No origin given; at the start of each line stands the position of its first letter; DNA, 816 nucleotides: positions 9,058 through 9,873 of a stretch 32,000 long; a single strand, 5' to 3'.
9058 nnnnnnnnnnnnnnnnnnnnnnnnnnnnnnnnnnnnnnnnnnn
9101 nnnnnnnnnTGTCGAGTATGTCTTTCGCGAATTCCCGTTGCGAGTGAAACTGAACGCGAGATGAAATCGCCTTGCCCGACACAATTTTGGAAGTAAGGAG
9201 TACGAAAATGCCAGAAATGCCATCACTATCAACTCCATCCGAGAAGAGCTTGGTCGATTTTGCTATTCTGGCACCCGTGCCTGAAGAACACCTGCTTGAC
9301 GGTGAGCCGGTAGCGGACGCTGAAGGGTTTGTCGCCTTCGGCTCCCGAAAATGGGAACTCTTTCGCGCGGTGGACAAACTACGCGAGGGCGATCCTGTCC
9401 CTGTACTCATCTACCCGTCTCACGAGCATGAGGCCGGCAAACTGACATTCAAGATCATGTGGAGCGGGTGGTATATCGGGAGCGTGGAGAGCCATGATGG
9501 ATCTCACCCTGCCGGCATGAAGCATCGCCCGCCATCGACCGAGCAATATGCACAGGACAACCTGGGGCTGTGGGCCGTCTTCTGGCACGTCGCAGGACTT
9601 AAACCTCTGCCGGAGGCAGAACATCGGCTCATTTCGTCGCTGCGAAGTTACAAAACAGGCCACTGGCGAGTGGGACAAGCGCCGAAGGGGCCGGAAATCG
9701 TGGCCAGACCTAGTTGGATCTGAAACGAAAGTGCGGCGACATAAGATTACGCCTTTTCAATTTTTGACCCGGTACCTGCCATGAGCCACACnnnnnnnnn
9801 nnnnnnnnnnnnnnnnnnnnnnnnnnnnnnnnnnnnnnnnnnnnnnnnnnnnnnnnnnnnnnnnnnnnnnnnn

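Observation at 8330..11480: Three-gene cassette wedged between pglX and pglY as a candidate undescribed accessory defence module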

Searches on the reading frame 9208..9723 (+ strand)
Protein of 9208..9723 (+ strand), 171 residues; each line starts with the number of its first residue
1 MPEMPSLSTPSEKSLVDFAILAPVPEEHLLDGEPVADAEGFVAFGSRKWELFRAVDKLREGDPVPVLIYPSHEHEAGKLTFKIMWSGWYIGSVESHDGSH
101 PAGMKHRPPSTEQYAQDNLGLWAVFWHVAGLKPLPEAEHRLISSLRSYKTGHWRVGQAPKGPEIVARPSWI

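Call 3: search_protein_families(library=pfam, proteins=[window:9208-9723:+], max_evalue=0.01)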
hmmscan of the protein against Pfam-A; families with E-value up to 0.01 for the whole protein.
window:9208-9723:+ (171 aa): 0 families

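Call 5: search_protein_families(library=padloc, proteins=[window:9208-9723:+], max_evalue=0.1)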
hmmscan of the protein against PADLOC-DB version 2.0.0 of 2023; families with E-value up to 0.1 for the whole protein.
window:9208-9723:+ (171 aa): 1 family
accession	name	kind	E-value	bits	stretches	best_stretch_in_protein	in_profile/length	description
PDLC03847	BilD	-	0.034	10.8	1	62-168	107-208/453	-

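Call 6: search_protein_families(library=ncbifam, proteins=[window:9208-9723:+], max_evalue=0.1)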
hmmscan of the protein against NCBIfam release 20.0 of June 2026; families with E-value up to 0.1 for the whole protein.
window:9208-9723:+ (171 aa): 0 families

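Call 8: search_protein_families(library=phrogs, proteins=[window:9208-9723:+], max_evalue=0.1)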
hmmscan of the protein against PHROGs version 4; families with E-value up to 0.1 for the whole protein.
window:9208-9723:+ (171 aa): 0 families

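Call 10: find_homologous_proteins(query=window:9208-9723:+)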
Query window:9208-9723:+ (171 aa): 197 proteins with E <= 0.001 among 245 candidates; the best 120 are listed.
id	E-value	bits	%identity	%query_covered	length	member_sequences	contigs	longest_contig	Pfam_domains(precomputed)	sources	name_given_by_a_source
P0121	9.6e-111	386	100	98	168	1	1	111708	-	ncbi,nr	ncbi:MAG: hypothetical protein K8T91_10975 [Planctomycetes bacterium]|nr:hypothetical protein [Planc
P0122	2.0e-63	231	66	92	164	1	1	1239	-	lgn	-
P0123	3.0e-61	224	64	91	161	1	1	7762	-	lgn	-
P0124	8.8e-61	223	65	92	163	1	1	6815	-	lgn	-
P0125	3.2e-60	221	61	93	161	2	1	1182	-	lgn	-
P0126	8.5e-60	220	63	92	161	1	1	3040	-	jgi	-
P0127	1.7e-59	219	61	92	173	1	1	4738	-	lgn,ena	-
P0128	1.8e-59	219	63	92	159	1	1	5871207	-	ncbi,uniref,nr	ncbi:hypothetical protein [Botrimarina mediterranea]|uniref:Uncharacterized protein n=1 Tax=Botrimar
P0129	2.2e-59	218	63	89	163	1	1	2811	-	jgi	jgi:hypothetical protein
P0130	3.3e-58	214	63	95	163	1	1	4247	-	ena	-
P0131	3.2e-57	211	64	92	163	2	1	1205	-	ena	-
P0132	4.3e-57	211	62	92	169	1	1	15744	-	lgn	-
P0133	2.0e-56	209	61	89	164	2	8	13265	-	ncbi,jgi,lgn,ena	jgi:hypothetical protein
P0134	6.7e-56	207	60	96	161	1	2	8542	-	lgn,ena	-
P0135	1.4e-55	206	58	92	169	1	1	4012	-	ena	-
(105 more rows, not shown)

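Call 13: find_encoding_contigs(protein=P0128, flank=8000, max_places=3)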
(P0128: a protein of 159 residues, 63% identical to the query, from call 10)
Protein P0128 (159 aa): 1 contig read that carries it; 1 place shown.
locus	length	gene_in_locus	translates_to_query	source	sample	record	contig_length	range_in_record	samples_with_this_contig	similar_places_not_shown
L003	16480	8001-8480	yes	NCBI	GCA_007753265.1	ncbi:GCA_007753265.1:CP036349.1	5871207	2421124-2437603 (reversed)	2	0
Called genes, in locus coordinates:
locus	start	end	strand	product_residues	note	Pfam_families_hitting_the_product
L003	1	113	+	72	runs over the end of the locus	PF12728:HTH_17, PF00376:MerR, PF13411:MerR_1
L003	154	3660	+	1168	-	PF00176:SNF2-rel_dom, PF00270:DEAD, PF04851:ResIII, PF00271:Helicase_C, PF13020:NOV_C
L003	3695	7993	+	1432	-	PF25794:SACS (faint)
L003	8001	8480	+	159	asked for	-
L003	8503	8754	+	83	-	PF06634:DUF1156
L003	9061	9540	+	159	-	-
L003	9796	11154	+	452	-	-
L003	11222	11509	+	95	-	PF07618:DUF1580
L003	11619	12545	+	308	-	-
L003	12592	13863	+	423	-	PF00583:Acetyltransf_1 (weak), PF13508:Acetyltransf_7 (faint)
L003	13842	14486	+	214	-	PF01844:HNH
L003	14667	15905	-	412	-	PF00589:Phage_integrase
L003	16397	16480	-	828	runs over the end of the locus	PF00082:Peptidase_S8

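Call 22: search_solved_structures(query=A4, max_evalue=10)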
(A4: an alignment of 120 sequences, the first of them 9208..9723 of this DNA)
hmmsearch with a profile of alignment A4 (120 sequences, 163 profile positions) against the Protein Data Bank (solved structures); distinct sequences matched with E-value up to 10: 1.
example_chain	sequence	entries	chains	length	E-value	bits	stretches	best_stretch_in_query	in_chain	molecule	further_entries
7zgn_A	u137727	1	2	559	0.52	13.1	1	30-100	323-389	Glpgli family protein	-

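Call 23: find_related_loci(query=A4, collection=genome_contigs, flank=10000)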
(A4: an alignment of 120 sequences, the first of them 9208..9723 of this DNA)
Query A4 (171 aa) in genome_contigs; peptide patterns used: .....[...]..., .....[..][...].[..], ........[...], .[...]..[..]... (x = any residue, [..] = any of these).
219 stretches matched a pattern; 76 encode a relative of the query (tblastn E <= 1e-3); 74 distinct loci.
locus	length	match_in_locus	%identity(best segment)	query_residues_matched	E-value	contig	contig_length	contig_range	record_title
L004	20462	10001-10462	63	17-171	1e-60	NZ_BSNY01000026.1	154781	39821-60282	Mesorhizobium huakuii strain NBRC 15243 sequence26, whole genome shotgun sequence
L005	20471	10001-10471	57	14-171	2e-57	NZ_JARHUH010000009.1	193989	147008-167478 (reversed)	Paenirhodobacter sp. CAU 1674 contig9, whole genome shotgun sequence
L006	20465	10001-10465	60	16-171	2e-57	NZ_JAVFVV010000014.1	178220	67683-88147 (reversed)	Mesorhizobium sp. LHD-90 LHD.90_ctg14, whole genome shotgun sequence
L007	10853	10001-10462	60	15-169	4e-57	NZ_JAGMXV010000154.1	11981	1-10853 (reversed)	MAG: Rhizorhabdus sp. isolate Gw_Bodden_bin_232 Gw_Bodden_7248_length_11981_cov_3.731820, whole genome shotgun sequence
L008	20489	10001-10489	59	8-171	1e-56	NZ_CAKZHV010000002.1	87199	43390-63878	MAG: uncultured Sphingomonas sp. isolate SRR6145073_bin.43_CONCOCT_v1.1_MAG ERZ1023194.37, whole genome shotgun sequence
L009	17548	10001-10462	60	15-169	1e-56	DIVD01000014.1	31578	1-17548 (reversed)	MAG TPA_asm: Rhodobacteraceae bacterium UBA6141 UBA6141_contig_4667, whole genome shotgun sequence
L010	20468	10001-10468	59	15-171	3e-56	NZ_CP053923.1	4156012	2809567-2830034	Defluviicoccus vanus strain Ben 114 chromosome, complete genome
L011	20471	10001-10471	58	14-171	2e-56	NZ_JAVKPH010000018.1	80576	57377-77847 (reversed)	Ruixingdingia sedimenti strain LG-4 LG-4_scaffold18, whole genome shotgun sequence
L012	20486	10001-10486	57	9-171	3e-56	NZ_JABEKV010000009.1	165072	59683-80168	Sinorhizobium psoraleae strain CCBAU 65732 Scaffold_9, whole genome shotgun sequence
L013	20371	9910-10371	60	15-169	1e-56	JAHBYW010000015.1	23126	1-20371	MAG: Rhizobiaceae bacterium isolate ACE_PRO29 PRO29_15, whole genome shotgun sequence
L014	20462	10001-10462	60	15-169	2e-56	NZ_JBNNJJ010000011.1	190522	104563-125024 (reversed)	Hyphomonas sp. NPDC076881 NPDC076881_70_F4.ctg-0011, whole genome shotgun sequence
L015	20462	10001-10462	60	17-171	7e-56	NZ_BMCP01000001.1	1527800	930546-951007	Agaricicola taiwanensis strain CCM 7684 sequence01, whole genome shotgun sequence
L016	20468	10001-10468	59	15-171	4e-56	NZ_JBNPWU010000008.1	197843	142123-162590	Aminobacter sp. BE82 Ga0454509_08, whole genome shotgun sequence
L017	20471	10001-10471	59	14-171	7e-56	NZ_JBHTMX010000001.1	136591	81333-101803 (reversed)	Methylopila musalis strain CCUG 61696 GCM70027334_306, whole genome shotgun sequence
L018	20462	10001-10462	59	15-169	8e-56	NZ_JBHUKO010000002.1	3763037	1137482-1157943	Novosphingobium soli strain CCM 7706 contig_2, whole genome shotgun sequence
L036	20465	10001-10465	54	14-169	4e-50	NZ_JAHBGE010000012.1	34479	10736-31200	Ancylobacter lacus strain VKM B-3280 GCM70017661_13, whole genome shotgun sequence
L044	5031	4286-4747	48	16-168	3e-43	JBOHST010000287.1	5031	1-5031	MAG: Gemmatimonadales bacterium isolate M3-S_metawrap_bin.151 k127_2404131, whole genome shotgun sequence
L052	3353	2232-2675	45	19-168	7e-35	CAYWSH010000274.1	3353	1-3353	MAG TPA_asm: uncultured Terriglobales bacterium isolate binchicken_co185_67 genome assembly, contig: NODE_74981_length_3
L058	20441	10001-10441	40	18-165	2e-28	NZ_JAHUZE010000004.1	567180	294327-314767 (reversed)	Maritimibacter dapengensis strain DP4N28-5 DP4N28.5_ctg0004, whole genome shotgun sequence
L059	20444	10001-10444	38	16-165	4e-29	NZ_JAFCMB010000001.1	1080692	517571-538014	Bradyrhizobium sp. AUGA SZCCT0176 NODE_1, whole genome shotgun sequence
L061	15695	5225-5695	42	18-168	4e-25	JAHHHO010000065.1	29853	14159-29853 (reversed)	MAG: Myxacorys californica WJT36-NPBG1 scaffold_191_c1, whole genome shotgun sequence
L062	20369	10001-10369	42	17-148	1e-24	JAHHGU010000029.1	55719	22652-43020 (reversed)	MAG: Aphanothece sp. CMT-3BRIN-NPC111 scaffold_127_c1, whole genome shotgun sequence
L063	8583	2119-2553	41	17-168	5e-24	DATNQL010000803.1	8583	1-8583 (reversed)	MAG TPA_asm: Stenomitos sp. isolate SMAG_U16506 k141_266568, whole genome shotgun sequence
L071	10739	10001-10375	43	17-134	2e-20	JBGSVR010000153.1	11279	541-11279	MAG: Thermosynechococcaceae cyanobacterium isolate JTS-AC461 k141_4434555, whole genome shotgun sequence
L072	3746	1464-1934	37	18-168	2e-19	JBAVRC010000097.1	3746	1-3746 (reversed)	MAG: Thermosynechococcaceae cyanobacterium isolate MFD03026_ilm_asm_bin6 k127_99529, whole genome shotgun sequence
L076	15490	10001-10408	39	6-134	1e-18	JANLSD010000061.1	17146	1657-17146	MAG: Acaryochloridaceae cyanobacterium OTE_25_metabat_464 OTE_25_k141_2072761, whole genome shotgun sequence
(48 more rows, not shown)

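Call 31: predict_structure(alignment_id=A4)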
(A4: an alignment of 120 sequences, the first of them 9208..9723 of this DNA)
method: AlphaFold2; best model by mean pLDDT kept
length: 171 residues; sequences in the alignment: 120
mean_pLDDT: 88.6   pTM: 0.84
mean pLDDT of the five models: 88.6, 88.6, 87.5, 87.1, 87.0
residues with pLDDT >= 90: 116; 70-90: 38; 50-70: 13; < 50: 4
segments of 3 or more residues with pLDDT < 50: none
pLDDT, mean of each block of 10 residues (from residue 1): 51 81 96 97 95 96 97 78 97 90 93 78 94 97 92 82 94 84
secondary structure, 60 per line:
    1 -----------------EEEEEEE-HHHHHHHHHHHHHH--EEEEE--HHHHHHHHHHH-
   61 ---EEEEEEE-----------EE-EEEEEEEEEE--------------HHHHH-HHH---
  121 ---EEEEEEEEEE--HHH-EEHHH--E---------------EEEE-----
elements in order: E18-24 H26-39 E42-46 H49-59 E64-70 E85-94 H109-113 E124-133 E163-166

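Call 37: fold_search(model_id=the predicted structure, library=pdb)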
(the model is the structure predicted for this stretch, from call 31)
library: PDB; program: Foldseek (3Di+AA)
matches with E <= 10: 211; with E <= 0.001: 0
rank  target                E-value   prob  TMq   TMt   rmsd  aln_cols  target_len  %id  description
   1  2p5d                  1.8e-03  0.98  0.41  0.47   6.3       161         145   14  Crystal structure of MJECL36 from Methanocaldococcus jannaschii DSM 2661 (released 2007-09-18)
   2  6rt4_B                8.1e-03  0.84  0.36  0.38   8.4       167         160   15  The YTH domain of YTHDC1 protein in complex with m6ACU oligonucleotide (released 2019-11-27)
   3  5y6c_A                1.1e-02  0.97  0.44  0.51   5.6       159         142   10  Crystal structure of ZmASCH S128A mutant protein from Zymomonas mobilis (released 2018-07-18)
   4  5gus_A                1.7e-02  0.93  0.43  0.49   6.2       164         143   10  Crystal structure of ASCH domain from Zymomonas mobilis (released 2017-08-30)
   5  5gus_B                2.0e-02  0.89  0.41  0.47   5.8       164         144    9  Crystal structure of ASCH domain from Zymomonas mobilis (released 2017-08-30)
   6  2g2x_A                3.1e-02  0.90  0.38  0.43   6.9       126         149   15  X-Ray Crystal Structure Protein Q88CH6 from Pseudomonas putida. Northeast Structural Genomics Consortium Target PpR72. (released 2006-03-14)
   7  5dnp_B                3.1e-02  0.84  0.40  0.47   5.8       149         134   13  Crystal structure of Mmi1 YTH domain (released 2016-04-06)
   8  2eve                  3.1e-02  0.80  0.42  0.47   7.3       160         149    8  X-Ray Crystal Structure of Protein PSPTO5229 from Pseudomonas syringae. Northeast Structural Genomics Consortium Target  (released 2005-11-08)
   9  5y6b_B                3.3e-02  0.77  0.39  0.46   6.7       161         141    9  Crystal structure of ZmASCH Y47F mutant protein from Zymomonas mobilis (released 2018-07-18)
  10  5y6b_A                3.5e-02  0.77  0.41  0.46   6.9       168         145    8  Crystal structure of ZmASCH Y47F mutant protein from Zymomonas mobilis (released 2018-07-18)
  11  7yx6_A                4.3e-02  0.66  0.37  0.41   7.0       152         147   14  Crystal structure of YTHDF2 with compound YLI_DF_027 (released 2022-02-23)
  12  5h8a_B                4.5e-02  0.77  0.39  0.39   5.9       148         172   12  Mmi1 YTH domain (released 2016-01-13)
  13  4rdn_B                4.5e-02  0.63  0.37  0.42   7.0       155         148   12  Structure of YTH-YTHDF2 in complex with m6A (released 2014-12-24)
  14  7z4u_B                4.8e-02  0.75  0.40  0.44   6.3       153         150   10  Crystal structure of YTHDF2 with compound YLI_DF_028 (released 2022-03-16)
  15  5h8a_D                5.2e-02  0.80  0.40  0.40   5.8       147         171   12  Mmi1 YTH domain (released 2016-01-13)
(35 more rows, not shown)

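Call 42: search_protein_families(library=pfam, proteins=[L016:1-2719:-, L016:2716-5373:-, L016:5574-6458:+, L016:6480-9983:+, L016:10480-14709:+, L016:14687-17494:+, L016:17508-20468:+], max_evalue=0.001)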
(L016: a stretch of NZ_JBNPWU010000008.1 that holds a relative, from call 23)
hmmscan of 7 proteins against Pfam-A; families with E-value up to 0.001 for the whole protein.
L016:1-2719:- (906 aa): 4 families
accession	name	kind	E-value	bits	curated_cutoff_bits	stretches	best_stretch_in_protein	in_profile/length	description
PF00580.27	UvrD-helicase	-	1e-53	183.2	23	1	15-458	5-270/271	UvrD/REP helicase N-terminal domain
PF13361.12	UvrD_C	-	1.5e-22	80.9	25.6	2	469-643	3-147/350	UvrD-like helicase C-terminal domain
PF13245.12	AAA_19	-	6.5e-14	52.7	25.1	2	18-117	4-100/134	AAA domain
PF13538.12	UvrD_C_2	-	1.8e-07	31.3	27.4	0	835-856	30-51/52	UvrD-like helicase C-terminal domain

L016:2716-5373:- (885 aa): 1 family
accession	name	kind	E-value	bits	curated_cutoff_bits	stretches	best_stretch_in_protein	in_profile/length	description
PF12705.13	PDDEXK_1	-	6.6e-17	62.7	22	1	583-806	3-191/247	PD-(D/E)XK nuclease superfamily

L016:5574-6458:+ (294 aa): 1 family
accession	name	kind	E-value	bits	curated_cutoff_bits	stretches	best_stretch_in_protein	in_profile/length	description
PF13280.12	WYL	-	1.5e-07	31.7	21.8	1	126-194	2-68/70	WYL domain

L016:6480-9983:+ (1167 aa): 6 families
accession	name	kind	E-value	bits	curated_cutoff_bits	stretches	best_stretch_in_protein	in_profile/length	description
PF00271.37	Helicase_C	-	6.9e-21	75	23.5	1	503-606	11-110/110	Helicase conserved C-terminal domain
PF13020.12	NOV_C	-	1.4e-20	73.6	22.1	1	1045-1126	1-82/91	Protein NO VEIN, C-terminal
PF00176.29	SNF2-rel_dom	-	1.9e-16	60.5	24.9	1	127-348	21-251/290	SNF2-related domain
PF04851.21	ResIII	-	1.7e-13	51.3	22.5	1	108-273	6-163/164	Type III restriction enzyme, res subunit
PF00270.35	DEAD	-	1.1e-09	38.6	26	1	128-273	19-161/167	DEAD/DEAH box helicase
PF09848.15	SLFN-g3_helicase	-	0.00015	21.6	24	1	131-239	9-93/354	Schlafen group 3, DNA/RNA helicase domain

L016:10480-14709:+ (1409 aa): 1 family
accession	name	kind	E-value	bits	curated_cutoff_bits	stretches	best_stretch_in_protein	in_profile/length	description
PF25794.1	SACS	-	8.2e-08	32.8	32.8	1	53-134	18-122/247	Sacsin domain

L016:14687-17494:+ (935 aa): 2 families
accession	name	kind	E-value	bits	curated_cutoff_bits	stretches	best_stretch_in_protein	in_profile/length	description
PF06634.17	DUF1156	-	3.2e-32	110.9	24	1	17-88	1-73/73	Protein of unknown function (DUF1156)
PF01170.24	UPF0020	-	0.00024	21.3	22.3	0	121-140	31-50/197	RMKL-like, methyltransferase domain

L016:17508-20468:+ (987 aa): 2 families
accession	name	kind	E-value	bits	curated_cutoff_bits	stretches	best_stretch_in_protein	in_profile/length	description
PF04465.17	DUF499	-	1.8e-30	105.9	23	1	309-932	46-692/1024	Protein of unknown function (DUF499)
PF18731.6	HEPN_Swt1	-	9.4e-27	94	27.5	1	12-122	2-115/115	Swt1-like HEPN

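Call 43: search_protein_families(library=padloc, proteins=[L016:1-2719:-, L016:2716-5373:-, L016:5574-6458:+, L016:6480-9983:+, L016:10480-14709:+, L016:14687-17494:+, L016:17508-20468:+], max_evalue=0.00001)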
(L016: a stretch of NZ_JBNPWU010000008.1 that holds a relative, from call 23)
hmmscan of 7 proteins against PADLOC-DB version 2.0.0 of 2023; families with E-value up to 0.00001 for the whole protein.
L016:1-2719:- (906 aa): 42 families (the best 25 are shown)
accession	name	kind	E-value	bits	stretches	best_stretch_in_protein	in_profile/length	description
PDLC03802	RTasHel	-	2.1e-43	147.1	2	338-627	144-368/675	DRT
PDLC00117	GajB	-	7.9e-38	128.3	2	342-481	174-296/604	UrvD helicase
PDLC00132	GajB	-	1e-37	128.1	2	344-484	172-296/625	UrvD helicase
PDLC00127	GajB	-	6.8e-33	112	2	341-484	156-286/594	UrvD helicase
PDLC00114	GajB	-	6.6e-31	105.5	2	344-485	173-297/635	UrvD helicase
PDLC00130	GajB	-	2.4e-29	100.1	2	348-484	167-287/589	UrvD helicase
PDLC00122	GajB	-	1.3e-27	94.9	2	369-484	145-244/502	UrvD helicase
PDLC00112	GajB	-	5.2e-25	86.1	2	349-483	171-291/581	UrvD helicase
PDLC00119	GajB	-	6.4e-25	86.1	1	345-485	177-298/565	UrvD helicase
PDLC00103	GajB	-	4.3e-23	80.1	2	349-490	174-298/612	UrvD helicase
PDLC00123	GajB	-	5.6e-22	76.1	2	369-484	159-256/540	UrvD helicase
PDLC00107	GajB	-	2e-21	74.3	2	8-81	13-88/587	UrvD helicase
PDLC00149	GajB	-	2.1e-21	74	2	349-481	166-284/577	UrvD helicase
PDLC00121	GajB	-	4.2e-20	69.8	1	351-512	168-304/565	UrvD helicase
PDLC00129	GajB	-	1.1e-19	68.5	2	362-484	200-306/594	UrvD helicase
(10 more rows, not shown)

L016:2716-5373:- (885 aa): 0 families

L016:5574-6458:+ (294 aa): 2 families
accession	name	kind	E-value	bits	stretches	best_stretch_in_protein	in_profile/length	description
PDLC01457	WYL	-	9.2e-14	49.6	1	14-205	5-202/229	"CAS-I,CAS-II,CAS-III,CAS-IV,CAS-V,CAS-VI; associated_signaling"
PDLC01652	WYL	-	9.9e-08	30.5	1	121-213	14-93/162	"CAS-I,CAS-II,CAS-III,CAS-IV,CAS-V,CAS-VI; associated_signaling"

L016:6480-9983:+ (1167 aa): 47 families (the best 25 are shown)
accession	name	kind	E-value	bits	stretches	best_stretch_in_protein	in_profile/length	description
PDLC00659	HmaA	-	0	1584.3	1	4-1166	3-1172/1176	SNF2 helicase / DEAD-box helicase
PDLC02620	DrmD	-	5.5e-118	393.4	1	99-713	93-689/1060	DrmD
PDLC02621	DrmD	-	9.2e-101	336.6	1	125-1000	140-1015/1040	DrmD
PDLC02500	BrxHI|BrxHII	-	1.5e-94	316.2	1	73-756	60-714/933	BrxHI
PDLC02504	BrxHI|BrxHII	-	7.5e-94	313.4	1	78-1013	82-964/971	BrxHII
PDLC02572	DrmA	-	4.1e-67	225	1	82-683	102-705/1043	DrmA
PDLC02632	DrmD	-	1.6e-64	216.5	1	81-620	106-640/662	DrmD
PDLC02623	DrmD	-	6.9e-58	194.2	3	329-806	401-827/1040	DrmD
PDLC02633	DrmD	-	1.1e-57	193.6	1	86-608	113-631/839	DrmD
PDLC02619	DrmD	-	1.2e-51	173.9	2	87-529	16-435/872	DrmD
PDLC02634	DrmD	-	7.4e-48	161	1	106-810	92-774/900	DrmD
PDLC02624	DrmD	-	4.7e-43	145.6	1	144-679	2-546/652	DrmD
PDLC02843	DpdE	-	7.9e-42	141.2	2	98-293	151-318/1091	DpdE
PDLC02840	DpdE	-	1.6e-40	137.3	2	102-292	156-322/1091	DpdE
PDLC02853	DpdE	-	2.2e-31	106.7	1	83-681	75-678/985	DpdE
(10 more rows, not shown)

L016:10480-14709:+ (1409 aa): 9 families
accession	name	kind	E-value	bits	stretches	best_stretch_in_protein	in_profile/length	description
PDLC03968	TmtA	-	2.5e-56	189.1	2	50-375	73-402/1486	-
PDLC03972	TmtA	-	7e-35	118.4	2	54-204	43-209/1302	-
PDLC03966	TmtA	-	1.7e-27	93.7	2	52-132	43-137/1655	-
PDLC03964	TmtA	-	3.7e-23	79.6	2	55-141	50-141/1538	-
PDLC03965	TmtA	-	1.4e-22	77.6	2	51-143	30-125/1370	-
PDLC03971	TmtA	-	4e-15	52.4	2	275-375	345-439/1782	-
PDLC03970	TmtA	-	6.7e-13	45.5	1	58-126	68-136/1552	-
PDLC03969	TmtA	-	4.1e-08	29.3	0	47-89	24-65/1563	-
PDLC03967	TmtA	-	6.8e-08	29.3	1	58-129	44-120/1063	-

L016:14687-17494:+ (935 aa): 8 families
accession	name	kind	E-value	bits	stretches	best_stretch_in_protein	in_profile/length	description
PDLC00660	HmaB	-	0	1269.5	1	4-926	2-960/967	DNA-adenine methylase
PDLC00661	HmaB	-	0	1230.7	1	7-925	4-965/973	DNA-adenine methylase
PDLC03233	MTase_II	-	1e-32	111.5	2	377-700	352-657/731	Type II methyltransferase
PDLC03352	MTase_II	-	2.8e-26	89.7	2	388-565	417-599/1023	Type II methyltransferase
PDLC02189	DUF1156_MTase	-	3e-25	86.6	2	77-162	123-207/944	-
PDLC03314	MTase_II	-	1.2e-14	51.4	2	115-157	160-202/944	Type II methyltransferase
PDLC03322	MTase_II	-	5.1e-07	26.9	1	116-158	62-104/446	Type II methyltransferase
PDLC03364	MTase_II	-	7.8e-06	23.1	0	121-166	61-107/380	Type II methyltransferase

L016:17508-20468:+ (987 aa): 2 families
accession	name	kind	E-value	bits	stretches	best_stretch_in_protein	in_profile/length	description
PDLC00662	HmaC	-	2e-268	891.4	1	167-983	3-813/941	AAA+ ATPase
PDLC02192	DUF499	-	1e-39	134.1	1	208-845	34-633/1022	-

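Call 65: find_encoding_contigs(protein=P0123, flank=10000, max_places=2)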
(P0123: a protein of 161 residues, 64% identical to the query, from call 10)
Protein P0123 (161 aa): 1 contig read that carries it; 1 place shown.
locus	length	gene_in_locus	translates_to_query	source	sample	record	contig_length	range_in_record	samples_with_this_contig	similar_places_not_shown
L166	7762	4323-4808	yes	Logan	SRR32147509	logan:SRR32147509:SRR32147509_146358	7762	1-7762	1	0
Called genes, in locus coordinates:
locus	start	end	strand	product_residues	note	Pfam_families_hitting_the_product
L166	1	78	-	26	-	?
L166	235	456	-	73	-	-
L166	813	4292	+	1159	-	PF00176:SNF2-rel_dom, PF00270:DEAD, PF04851:ResIII, PF00271:Helicase_C, PF13020:NOV_C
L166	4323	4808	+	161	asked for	-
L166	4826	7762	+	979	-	?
